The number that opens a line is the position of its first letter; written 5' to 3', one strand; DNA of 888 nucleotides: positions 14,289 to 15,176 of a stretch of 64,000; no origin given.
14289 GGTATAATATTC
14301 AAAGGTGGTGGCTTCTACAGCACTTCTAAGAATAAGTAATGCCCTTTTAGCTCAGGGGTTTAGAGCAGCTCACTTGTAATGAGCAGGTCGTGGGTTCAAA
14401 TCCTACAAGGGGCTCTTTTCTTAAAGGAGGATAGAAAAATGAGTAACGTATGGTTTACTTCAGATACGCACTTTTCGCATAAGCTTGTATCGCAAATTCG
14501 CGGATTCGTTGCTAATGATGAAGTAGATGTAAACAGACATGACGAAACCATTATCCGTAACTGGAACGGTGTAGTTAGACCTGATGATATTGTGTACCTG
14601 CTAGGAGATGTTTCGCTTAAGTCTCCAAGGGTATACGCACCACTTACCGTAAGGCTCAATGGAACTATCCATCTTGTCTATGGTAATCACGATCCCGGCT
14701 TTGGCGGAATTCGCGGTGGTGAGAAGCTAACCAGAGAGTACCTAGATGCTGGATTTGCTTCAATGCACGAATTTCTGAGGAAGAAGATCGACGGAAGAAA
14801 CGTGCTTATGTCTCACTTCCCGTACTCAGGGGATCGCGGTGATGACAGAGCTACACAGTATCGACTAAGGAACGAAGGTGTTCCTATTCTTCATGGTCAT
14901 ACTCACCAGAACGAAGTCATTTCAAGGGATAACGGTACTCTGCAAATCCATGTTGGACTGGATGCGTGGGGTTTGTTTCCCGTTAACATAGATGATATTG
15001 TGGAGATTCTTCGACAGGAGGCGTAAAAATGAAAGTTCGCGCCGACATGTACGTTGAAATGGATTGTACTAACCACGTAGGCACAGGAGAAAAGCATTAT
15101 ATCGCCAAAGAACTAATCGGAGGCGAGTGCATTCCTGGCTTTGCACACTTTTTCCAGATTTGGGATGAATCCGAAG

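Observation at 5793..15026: RNA-repair-like enzyme set next to the tRNA/Y-RNA island: minimal RNA ligase plus two calcineurin-type phosphoesterases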

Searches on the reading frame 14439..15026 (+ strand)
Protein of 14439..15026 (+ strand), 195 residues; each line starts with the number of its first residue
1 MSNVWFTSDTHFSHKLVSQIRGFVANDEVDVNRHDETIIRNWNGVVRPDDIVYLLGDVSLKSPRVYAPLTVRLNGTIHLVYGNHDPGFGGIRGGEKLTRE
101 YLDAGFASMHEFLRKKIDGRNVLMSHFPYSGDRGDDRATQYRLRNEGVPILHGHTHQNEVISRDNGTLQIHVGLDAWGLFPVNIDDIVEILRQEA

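Call 4: search_protein_families(library=pfam, proteins=[window:14439-15026:+], max_evalue=0.01)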
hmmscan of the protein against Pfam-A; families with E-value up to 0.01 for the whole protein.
window:14439-15026:+ (195 aa): 2 families
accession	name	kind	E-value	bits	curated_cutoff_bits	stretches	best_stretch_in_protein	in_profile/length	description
PF12850.12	Metallophos_2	-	2.2e-10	41.2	27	1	7-173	6-133/154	Calcineurin-like phosphoesterase superfamily domain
PF00149.33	Metallophos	-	7.3e-08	33.5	21.5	1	3-157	2-190/191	Calcineurin-like phosphoesterase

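Call 5: search_protein_families(library=phrogs, proteins=[window:14439-15026:+], max_evalue=0.001)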
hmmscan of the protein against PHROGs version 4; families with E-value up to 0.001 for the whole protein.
window:14439-15026:+ (195 aa): 1 family
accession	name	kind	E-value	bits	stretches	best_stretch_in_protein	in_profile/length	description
phrog_547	-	other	4.1e-45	154.8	1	1-193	28-201/245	phosphoesterase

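Call 13: search_solved_structures(query=window:14439-15026:+, max_evalue=1, show_alignments=2)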
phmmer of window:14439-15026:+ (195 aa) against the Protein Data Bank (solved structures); distinct sequences matched with E-value up to 1: 2.
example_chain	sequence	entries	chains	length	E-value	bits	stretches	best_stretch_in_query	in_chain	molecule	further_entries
1xm7_A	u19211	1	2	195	6.4e-08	36.1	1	4-159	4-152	hypothetical protein aq_1665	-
6zj3_Sd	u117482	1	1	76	0.063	16.5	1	29-55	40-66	Ribosomal protein eS28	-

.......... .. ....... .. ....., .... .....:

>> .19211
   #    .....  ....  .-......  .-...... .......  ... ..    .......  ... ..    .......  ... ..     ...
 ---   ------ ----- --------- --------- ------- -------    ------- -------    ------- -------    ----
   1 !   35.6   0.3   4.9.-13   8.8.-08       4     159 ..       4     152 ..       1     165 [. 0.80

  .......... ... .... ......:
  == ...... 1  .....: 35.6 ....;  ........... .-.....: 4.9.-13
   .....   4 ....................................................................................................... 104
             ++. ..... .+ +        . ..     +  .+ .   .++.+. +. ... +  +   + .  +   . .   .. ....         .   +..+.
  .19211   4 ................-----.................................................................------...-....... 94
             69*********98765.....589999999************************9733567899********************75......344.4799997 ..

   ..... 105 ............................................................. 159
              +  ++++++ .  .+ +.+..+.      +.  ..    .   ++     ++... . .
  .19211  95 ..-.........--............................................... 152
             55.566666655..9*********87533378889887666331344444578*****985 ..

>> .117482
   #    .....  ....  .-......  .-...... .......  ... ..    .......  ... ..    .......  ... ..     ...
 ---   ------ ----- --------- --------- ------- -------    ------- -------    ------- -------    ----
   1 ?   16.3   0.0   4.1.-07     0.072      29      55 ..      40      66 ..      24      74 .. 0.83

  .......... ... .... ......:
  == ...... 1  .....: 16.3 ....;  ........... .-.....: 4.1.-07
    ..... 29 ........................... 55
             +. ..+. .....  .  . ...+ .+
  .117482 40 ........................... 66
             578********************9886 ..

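Call 24: search_protein_families(library=ncbifam, proteins=[window:14439-15026:+], max_evalue=0.01)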
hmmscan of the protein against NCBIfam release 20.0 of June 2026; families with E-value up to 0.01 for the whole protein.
window:14439-15026:+ (195 aa): 1 family
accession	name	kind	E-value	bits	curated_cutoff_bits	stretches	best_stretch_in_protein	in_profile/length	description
TIGR00040.1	yfcE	subfamily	0.0052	16.9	56.25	0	50-161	30-121/158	YfcE family phosphodiesterase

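Call 28: find_homologous_proteins(query=window:14439-15026:+, max_evalue=0.001)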
Query window:14439-15026:+ (195 aa): 487 proteins with E <= 0.001 among 535 candidates; the best 120 are listed.
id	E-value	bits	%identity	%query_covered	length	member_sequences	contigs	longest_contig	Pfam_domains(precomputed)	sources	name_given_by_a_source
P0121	3.6e-129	447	100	100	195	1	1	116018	PF12850.13,PF00149.34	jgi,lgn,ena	-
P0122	1.1e-73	266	64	100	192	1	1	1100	PF12850.13,PF00149.34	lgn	-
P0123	1.0e-64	236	60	98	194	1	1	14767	PF12850.13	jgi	jgi:calcineurin-like phosphoesterase family protein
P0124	1.7e-61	226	58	98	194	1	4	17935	-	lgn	-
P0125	1.8e-60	222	57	99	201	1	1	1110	PF12850.13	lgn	-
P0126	2.6e-60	222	55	100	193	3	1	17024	PF12850.13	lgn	-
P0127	7.2e-60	220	55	98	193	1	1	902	-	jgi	jgi:calcineurin-like phosphoesterase family protein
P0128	1.5e-59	219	56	100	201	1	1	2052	PF12850.13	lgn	-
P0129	1.8e-58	216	53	100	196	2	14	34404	PF12850.13,PF00149.34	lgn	-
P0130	6.8e-58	214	51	98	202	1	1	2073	PF12850.13,PF00149.34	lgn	-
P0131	2.9e-55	205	50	99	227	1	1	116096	PF12850.13,PF00149.34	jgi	jgi:calcineurin-like phosphoesterase family protein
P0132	6.4e-55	204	53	98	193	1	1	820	PF12850.13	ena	-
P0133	2.7e-54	202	56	99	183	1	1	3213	PF12850.13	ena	-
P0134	1.9e-52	196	49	98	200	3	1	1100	PF12850.13,PF00149.34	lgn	-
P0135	3.7e-52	195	48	99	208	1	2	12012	PF12850.13,PF00149.34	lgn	-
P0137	2.1e-51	193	50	98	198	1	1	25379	PF12850.13,PF00149.34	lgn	-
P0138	9.2e-50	187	46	98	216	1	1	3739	PF12850.13,PF00149.34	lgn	-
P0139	1.1e-49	187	50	98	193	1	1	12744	PF12850.13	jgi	jgi:calcineurin-like phosphoesterase family protein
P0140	2.3e-49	186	48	98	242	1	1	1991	PF12850.13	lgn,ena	-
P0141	2.8e-49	186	46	99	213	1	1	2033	PF12850.13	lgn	-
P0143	6.6e-49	185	50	97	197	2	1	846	PF12850.13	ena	-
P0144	8.3e-49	184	48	98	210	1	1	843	PF12850.13,PF00149.34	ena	-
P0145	8.5e-49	184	51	97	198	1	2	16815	PF12850.13,PF00149.34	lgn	-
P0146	1.9e-48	183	47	99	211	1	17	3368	PF12850.13,PF00149.34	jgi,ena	jgi:calcineurin-like phosphoesterase family protein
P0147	3.6e-48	182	51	98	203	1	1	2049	PF12850.13,PF00149.34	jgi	jgi:calcineurin-like phosphoesterase family protein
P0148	1.0e-47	181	47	99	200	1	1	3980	PF12850.13,PF00149.34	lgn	-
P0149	2.9e-47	179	49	99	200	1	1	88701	PF12850.13,PF00149.34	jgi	jgi:calcineurin-like phosphoesterase family protein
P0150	3.6e-47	179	46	98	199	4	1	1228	PF12850.13,PF00149.34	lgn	-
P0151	1.0e-46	178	47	99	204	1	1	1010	PF12850.13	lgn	-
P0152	1.7e-46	177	50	97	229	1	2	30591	PF12850.13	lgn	-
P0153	2.1e-46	176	46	97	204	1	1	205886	PF12850.13,PF00149.34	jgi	jgi:calcineurin-like phosphoesterase family protein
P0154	3.9e-46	176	48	97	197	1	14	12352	PF12850.13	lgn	-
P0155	6.4e-46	175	49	98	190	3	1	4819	PF12850.13,PF00149.34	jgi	-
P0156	1.0e-45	174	48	98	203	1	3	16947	PF12850.13,PF00149.34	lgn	-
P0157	1.2e-45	174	49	97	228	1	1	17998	PF12850.13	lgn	-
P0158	1.5e-45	174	48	99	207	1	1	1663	PF12850.13,PF00149.34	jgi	jgi:calcineurin-like phosphoesterase family protein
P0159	4.0e-45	172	50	93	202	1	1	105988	PF12850.13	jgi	jgi:calcineurin-like phosphoesterase family protein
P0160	4.1e-45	172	48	98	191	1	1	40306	PF12850.13,PF00149.34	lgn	-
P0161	6.2e-45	172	49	97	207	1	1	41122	PF12850.13,PF00149.34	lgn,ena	-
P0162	7.9e-45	171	46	97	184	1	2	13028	PF12850.13,PF00149.34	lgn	-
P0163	9.5e-45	171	47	98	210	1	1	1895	PF12850.13,PF00149.34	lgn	-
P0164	1.4e-44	171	43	99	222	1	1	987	PF12850.13,PF00149.34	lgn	-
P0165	1.4e-44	171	46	98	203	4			PF12850.13,PF00149.34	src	-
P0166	1.6e-44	170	45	98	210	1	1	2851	PF12850.13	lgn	-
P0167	1.6e-44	170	45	99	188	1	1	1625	PF12850.13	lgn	-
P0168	2.8e-44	170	48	98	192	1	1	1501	PF12850.13,PF00149.34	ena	-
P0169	5.8e-44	169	46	97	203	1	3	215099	PF12850.13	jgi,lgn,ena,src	-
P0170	6.5e-44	168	47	98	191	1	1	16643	PF12850.13,PF00149.34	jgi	jgi:calcineurin-like phosphoesterase family protein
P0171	7.1e-44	168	47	99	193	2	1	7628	PF12850.13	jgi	jgi:calcineurin-like phosphoesterase family protein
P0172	9.8e-44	168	48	98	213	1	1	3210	PF12850.13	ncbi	-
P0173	1.9e-43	167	47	97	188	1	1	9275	PF12850.13,PF00149.34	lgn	-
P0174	2.3e-43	167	49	97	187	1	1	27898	PF12850.13,PF00149.34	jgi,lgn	jgi:calcineurin-like phosphoesterase family protein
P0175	2.4e-43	167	46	99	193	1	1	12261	PF12850.13,PF00149.34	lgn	-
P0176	2.8e-43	166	47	99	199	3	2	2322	PF12850.13,PF00149.34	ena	-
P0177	3.1e-43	166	50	99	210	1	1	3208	PF12850.13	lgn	-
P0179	3.8e-43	166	46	99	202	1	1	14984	PF12850.13,PF00149.34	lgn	-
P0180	5.4e-43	165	45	98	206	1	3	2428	PF12850.13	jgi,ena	-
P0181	6.5e-43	165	47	98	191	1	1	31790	PF12850.13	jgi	jgi:calcineurin-like phosphoesterase family protein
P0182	6.9e-43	165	48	96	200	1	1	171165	PF12850.13,PF00149.34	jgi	jgi:calcineurin-like phosphoesterase family protein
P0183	7.0e-43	165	44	98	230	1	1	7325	PF12850.13,PF00149.34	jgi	jgi:calcineurin-like phosphoesterase family protein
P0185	1.2e-42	164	43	97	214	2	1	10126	PF12850.13,PF00149.34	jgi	jgi:calcineurin-like phosphoesterase family protein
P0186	1.3e-42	164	47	98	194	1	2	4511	PF12850.13,PF00149.34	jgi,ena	jgi:calcineurin-like phosphoesterase family protein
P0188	1.4e-42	164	49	99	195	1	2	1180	PF12850.13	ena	-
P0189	1.6e-42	164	46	97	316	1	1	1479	PF12850.13,PF00149.34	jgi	jgi:calcineurin-like phosphoesterase family protein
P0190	1.8e-42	164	45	98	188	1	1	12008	PF12850.13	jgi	jgi:calcineurin-like phosphoesterase family protein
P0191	2.0e-42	164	46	98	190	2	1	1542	PF12850.13,PF00149.34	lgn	-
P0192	2.4e-42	163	42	99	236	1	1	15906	PF12850.13,PF00149.34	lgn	-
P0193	2.5e-42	163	44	98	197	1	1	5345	PF12850.13,PF00149.34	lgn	-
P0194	2.7e-42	163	47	98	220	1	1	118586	PF12850.13,PF00149.34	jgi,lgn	jgi:calcineurin-like phosphoesterase family protein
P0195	3.2e-42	163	44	98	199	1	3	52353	PF12850.13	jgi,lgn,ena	-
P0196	3.5e-42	163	44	98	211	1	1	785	PF12850.13,PF00149.34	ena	-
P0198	5.0e-42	162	46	98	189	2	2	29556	PF12850.13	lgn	-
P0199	5.4e-42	162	46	99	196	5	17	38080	PF12850.13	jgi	jgi:calcineurin-like phosphoesterase family protein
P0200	5.8e-42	162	43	97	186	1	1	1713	PF12850.13,PF00149.34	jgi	-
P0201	2.0e-41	160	46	97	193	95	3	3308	PF12850.13,PF00149.34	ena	-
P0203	2.2e-41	160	45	98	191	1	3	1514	PF12850.13,PF00149.34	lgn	-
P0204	2.6e-41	160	46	97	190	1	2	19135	PF12850.13,PF00149.34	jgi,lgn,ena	jgi:calcineurin-like phosphoesterase family protein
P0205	2.8e-41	160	46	99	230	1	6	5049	PF12850.13,PF00149.34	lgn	-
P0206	2.8e-41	160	46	97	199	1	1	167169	PF12850.13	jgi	jgi:calcineurin-like phosphoesterase family protein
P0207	3.1e-41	160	44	97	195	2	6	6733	PF12850.13,PF00149.34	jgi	jgi:calcineurin-like phosphoesterase family protein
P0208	3.9e-41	159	45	99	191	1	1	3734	PF12850.13,PF00149.34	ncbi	-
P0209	4.8e-41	159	44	99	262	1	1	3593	PF12850.13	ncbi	-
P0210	5.9e-41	159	47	93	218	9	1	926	PF12850.13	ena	-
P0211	6.1e-41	159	43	96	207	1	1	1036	PF12850.13,PF00149.34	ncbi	-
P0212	7.8e-41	158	46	98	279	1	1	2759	PF12850.13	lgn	-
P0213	8.1e-41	158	45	97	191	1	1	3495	PF12850.13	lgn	-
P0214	8.9e-41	158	46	97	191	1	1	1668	PF12850.13,PF00149.34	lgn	-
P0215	1.3e-40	158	47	92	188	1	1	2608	PF12850.13,PF00149.34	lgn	-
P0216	1.5e-40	157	47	97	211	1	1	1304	PF12850.13,PF00149.34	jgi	jgi:calcineurin-like phosphoesterase family protein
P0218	1.7e-40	157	44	99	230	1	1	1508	PF12850.13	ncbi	-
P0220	3.0e-40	156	48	98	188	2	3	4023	PF12850.13,PF00149.34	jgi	jgi:calcineurin-like phosphoesterase family protein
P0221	3.4e-40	156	43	99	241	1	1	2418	PF12850.13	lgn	-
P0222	3.6e-40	156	45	98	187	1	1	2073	PF12850.13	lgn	-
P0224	4.1e-40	156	45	98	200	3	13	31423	PF12850.13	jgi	jgi:calcineurin-like phosphoesterase family protein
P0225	5.2e-40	156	45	96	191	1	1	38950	PF12850.13,PF00149.34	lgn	-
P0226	6.8e-40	155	41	98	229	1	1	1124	PF12850.13,PF00149.34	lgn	-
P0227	6.9e-40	155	48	90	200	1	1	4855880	PF12850.13,PF00149.34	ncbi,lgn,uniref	ncbi:metallophosphoesterase [Cellulosimicrobium sp. ES-005]|uniref:Metallophosphoesterase n=1 Tax=Ce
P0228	7.3e-40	155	45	97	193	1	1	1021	PF12850.13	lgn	-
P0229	7.5e-40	155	44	98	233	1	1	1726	PF12850.13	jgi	jgi:calcineurin-like phosphoesterase family protein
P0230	7.8e-40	155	45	98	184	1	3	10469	PF12850.13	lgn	-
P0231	8.1e-40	155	44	98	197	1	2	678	PF12850.13,PF00149.34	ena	-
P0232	1.2e-39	154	45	93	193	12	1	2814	PF12850.13,PF00149.34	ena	-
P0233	1.6e-39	154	44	98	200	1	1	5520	PF12850.13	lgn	-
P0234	1.7e-39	154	45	99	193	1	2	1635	PF12850.13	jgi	jgi:calcineurin-like phosphoesterase family protein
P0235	2.6e-39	153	43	98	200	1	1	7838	PF12850.13,PF00149.34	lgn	-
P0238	4.8e-39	152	44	98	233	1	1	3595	PF12850.13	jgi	jgi:calcineurin-like phosphoesterase family protein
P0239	4.8e-39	152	45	98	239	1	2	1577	PF12850.13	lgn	-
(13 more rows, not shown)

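Call 30: search_dna_similar(query=window:14439-15026:+, collection=phages, mode=protein, max_rows=25, max_evalue=0.001, rows=spread)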
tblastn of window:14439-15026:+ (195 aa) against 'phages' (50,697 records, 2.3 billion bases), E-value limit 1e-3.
Records with a match: 1430; places in all: 1462; records where one place covers at least 80% of the query: 951.
Best place of each record, by identity: <60% 1430.
By first word of the organism name: Vibrio 373; Pseudomonas 180; Staphylococcus 115; Escherichia 107; Enterococcus 75; Mycobacterium 72; Bacillus 57; Listeria 56; Gordonia 49; Klebsiella 37; and 55 more.
By host as written in the record: - 385; Pseudomonas aeruginosa 52; Listeria monocytogenes 45; Mycobacterium smegmatis mc2 155 41; Gordonia terrae 3612 40; Staphylococcus aureus 39; Vibrio harveyi BAA-1116 36; Escherichia coli 35; and 303 more.
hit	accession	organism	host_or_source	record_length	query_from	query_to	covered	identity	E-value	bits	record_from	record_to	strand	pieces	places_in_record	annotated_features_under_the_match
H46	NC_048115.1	Arthrobacter phage Liebe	Arthrobacter globiformis NRRL B-2979 SEA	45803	1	193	99%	44.7%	1e-42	157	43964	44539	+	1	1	66: phosphoesterase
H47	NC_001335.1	Fromanvirus L5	-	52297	1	191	98%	39.3%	3e-28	116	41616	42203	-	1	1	66: phosphoesterase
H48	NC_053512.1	Mycobacterium phage Kumao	Mycobacterium smegmatis mc2 155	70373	1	191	98%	36.1%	3e-26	110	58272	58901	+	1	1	95: phosphoesterase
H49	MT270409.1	Phaeobacter phage MD18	Phaeobacter inhibens DSM 17395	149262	1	195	100%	31.2%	1e-13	74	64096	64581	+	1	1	hypothetical protein (x3)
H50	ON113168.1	Enterococcus phage vB_OCPT_Car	Enterococcus sp.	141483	1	176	90%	33.3%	1e-9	62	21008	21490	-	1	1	hypothetical protein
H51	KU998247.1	Gordonia phage Bachita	Gordonia terrae 3612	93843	3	191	97%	29.1%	3e-6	105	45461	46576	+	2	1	71: MRE11 double-strand break repair endo/exonuclease | 70: hypothetical protein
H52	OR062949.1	Staphylococcus phage 355Saur083PP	Staphylococcus aureus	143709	4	188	95%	28.7%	2e-7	56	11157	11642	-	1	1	calcineurin-like phosphoesterase | hypothetical protein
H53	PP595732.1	Salmonella phage SalP219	Salmonella enterica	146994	7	193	96%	27.7%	1e-7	56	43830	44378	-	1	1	putative phosphoesterase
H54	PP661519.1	Staphylococcus phage vB_SauM-SDQ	Staphylococcus sp. ATCC 43300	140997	4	188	95%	27.3%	2e-7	56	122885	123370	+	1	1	phosphoesterase | hypothetical protein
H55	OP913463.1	Staphylococcus virus vB_SurM-PSU5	Staphylococcus ureilyticus ATCC49330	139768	4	188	95%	26.7%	5e-7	55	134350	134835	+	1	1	metallophosphoesterase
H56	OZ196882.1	Vibrio phage PS17B-2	Seawater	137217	3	156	79%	31.0%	7e-13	72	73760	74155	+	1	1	phosphoesterase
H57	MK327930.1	Escherichia phage EdH4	Escherichia coli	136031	7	182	90%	26.9%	5e-6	52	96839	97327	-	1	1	putative phosphoesterase or phosphohydrolase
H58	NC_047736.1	Bacillus phage B5S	Bacillus cereus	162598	1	156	80%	30.1%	2e-9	62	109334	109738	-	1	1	putative metallophosphoesterase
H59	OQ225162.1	Pseudomonas phage vB_PaeS_B8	Pseudomonas aeruginosa B8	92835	1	156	80%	29.0%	7e-7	54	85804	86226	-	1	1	phosphohydrolase | hypothetical protein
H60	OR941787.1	Pseudomonas phage PJNP029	Pseudomonas aeruginosa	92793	1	156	80%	28.4%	3e-7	55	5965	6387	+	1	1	hypothetical protein (x2)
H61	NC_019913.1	Pseudomonas phage PaP1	Pseudomonas aeruginosa PA1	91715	1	156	80%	28.1%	2e-6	53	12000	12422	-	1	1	phosphoesterase | hypothetical protein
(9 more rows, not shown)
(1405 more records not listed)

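Call 36: search_solved_structures(query=A2, max_evalue=0.1, show_alignments=1)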
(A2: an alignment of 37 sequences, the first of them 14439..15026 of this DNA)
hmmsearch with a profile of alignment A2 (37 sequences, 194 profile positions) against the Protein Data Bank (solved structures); distinct sequences matched with E-value up to 0.1: 5.
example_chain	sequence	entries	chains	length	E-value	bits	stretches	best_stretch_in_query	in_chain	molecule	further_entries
1xm7_A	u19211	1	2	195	1.6e-21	80.4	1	3-192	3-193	hypothetical protein aq_1665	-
2dxl_A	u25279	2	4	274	0.00032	23.9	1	7-81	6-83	Phosphohydrolase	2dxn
2zo9_B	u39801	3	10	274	0.00041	23.6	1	7-81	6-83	Phosphohydrolase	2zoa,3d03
8qjz_A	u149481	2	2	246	0.039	17.1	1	90-176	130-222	UDP-2,3-diacylglucosamine hydrolase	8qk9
8s7f_A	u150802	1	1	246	0.068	16.3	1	91-176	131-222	UDP-2,3-diacylglucosamine hydrolase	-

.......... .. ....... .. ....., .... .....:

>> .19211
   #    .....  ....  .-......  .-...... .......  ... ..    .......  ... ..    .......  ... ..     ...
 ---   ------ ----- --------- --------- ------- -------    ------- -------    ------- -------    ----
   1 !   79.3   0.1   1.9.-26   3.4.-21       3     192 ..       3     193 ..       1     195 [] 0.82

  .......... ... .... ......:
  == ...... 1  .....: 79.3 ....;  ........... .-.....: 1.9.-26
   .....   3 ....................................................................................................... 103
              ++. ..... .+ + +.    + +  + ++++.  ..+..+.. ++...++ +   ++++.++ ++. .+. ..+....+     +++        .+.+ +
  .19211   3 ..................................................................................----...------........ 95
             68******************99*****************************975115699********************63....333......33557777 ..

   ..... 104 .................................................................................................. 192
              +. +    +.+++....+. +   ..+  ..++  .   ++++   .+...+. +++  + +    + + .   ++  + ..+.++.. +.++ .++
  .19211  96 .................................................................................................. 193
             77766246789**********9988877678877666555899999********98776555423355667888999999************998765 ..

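Call 47: find_related_loci(query=A2, collection=viral_contigs, flank=10000)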
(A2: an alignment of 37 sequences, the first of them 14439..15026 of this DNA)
Query A2 (195 aa) in viral_contigs; peptide patterns used: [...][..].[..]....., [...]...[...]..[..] (x = any residue, [..] = any of these).
600 stretches matched a pattern (row limit reached: there are more); 557 encode a relative of the query (tblastn E <= 1e-3); the best 80 are kept; 80 distinct loci.
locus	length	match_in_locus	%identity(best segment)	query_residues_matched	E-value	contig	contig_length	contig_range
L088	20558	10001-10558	48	2-191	3e-52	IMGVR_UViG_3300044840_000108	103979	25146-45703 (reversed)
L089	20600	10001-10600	46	1-193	2e-51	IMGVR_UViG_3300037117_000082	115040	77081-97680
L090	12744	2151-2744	44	1-191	2e-49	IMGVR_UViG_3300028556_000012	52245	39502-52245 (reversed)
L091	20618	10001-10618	45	1-193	4e-48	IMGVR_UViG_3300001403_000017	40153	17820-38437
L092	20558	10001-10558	46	1-193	8e-47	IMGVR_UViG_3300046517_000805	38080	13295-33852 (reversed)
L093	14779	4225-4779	45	3-193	4e-46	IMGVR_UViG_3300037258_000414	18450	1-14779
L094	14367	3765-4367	40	1-191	2e-42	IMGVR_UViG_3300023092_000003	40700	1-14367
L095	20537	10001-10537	44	3-191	3e-42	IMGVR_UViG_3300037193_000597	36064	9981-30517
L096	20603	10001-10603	42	4-192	3e-42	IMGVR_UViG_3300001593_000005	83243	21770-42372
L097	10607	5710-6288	42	1-191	3e-42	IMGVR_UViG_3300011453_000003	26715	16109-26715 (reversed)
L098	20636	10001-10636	41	1-193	3e-41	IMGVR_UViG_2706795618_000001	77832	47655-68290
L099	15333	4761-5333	40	3-194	4e-41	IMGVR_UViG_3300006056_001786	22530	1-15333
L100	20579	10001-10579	43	3-194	3e-40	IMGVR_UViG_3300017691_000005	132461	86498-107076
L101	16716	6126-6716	39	6-191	1e-39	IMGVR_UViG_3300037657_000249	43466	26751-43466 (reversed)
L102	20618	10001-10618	40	1-193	2e-38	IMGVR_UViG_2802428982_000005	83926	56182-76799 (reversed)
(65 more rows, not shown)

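Call 51: get_annotated_region(hit=H61, flank=6000)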
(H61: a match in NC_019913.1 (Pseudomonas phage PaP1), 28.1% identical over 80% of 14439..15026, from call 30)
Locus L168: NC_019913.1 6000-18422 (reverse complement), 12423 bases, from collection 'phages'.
description: Pseudomonas phage PaP1, complete genome.
organism: Pseudomonas phage PaP1 (NCBI taxid 685892)
taxonomy: Viruses; Duplodnaviria; Heunggongvirae; Uroviricota; Caudoviricetes; Pakpunavirus; Pakpunavirus PaP1
host: Pseudomonas aeruginosa PA1; source: hospital sewage; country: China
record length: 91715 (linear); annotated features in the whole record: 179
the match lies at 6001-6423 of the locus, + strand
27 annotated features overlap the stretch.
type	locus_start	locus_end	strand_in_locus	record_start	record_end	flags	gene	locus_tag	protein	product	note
CDS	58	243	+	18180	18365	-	-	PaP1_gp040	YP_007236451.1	hypothetical protein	-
CDS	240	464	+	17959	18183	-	-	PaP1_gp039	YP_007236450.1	hypothetical protein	-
CDS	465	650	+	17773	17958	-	-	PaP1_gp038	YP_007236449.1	hypothetical protein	-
CDS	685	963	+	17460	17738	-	-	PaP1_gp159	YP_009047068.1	hypothetical protein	-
CDS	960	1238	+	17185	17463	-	-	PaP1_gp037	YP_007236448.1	hypothetical protein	-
CDS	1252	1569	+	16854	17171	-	-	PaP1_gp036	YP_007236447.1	hypothetical protein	-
CDS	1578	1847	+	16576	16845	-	-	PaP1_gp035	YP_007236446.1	hypothetical protein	-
CDS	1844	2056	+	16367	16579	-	-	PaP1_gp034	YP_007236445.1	hypothetical protein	-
CDS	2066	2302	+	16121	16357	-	-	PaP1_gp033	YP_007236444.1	hypothetical protein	-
CDS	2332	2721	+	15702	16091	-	-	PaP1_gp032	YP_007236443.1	dCMP deaminase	-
CDS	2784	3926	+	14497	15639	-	-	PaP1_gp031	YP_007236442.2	ATP-dependent DNA ligase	-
CDS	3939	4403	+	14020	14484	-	-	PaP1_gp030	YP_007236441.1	hypothetical protein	-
CDS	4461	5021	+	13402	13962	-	-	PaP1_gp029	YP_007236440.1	endolysin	-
CDS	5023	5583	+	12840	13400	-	-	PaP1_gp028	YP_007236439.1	metal-dependent phosphohydrolase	-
CDS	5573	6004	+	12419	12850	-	-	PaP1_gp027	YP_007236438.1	hypothetical protein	-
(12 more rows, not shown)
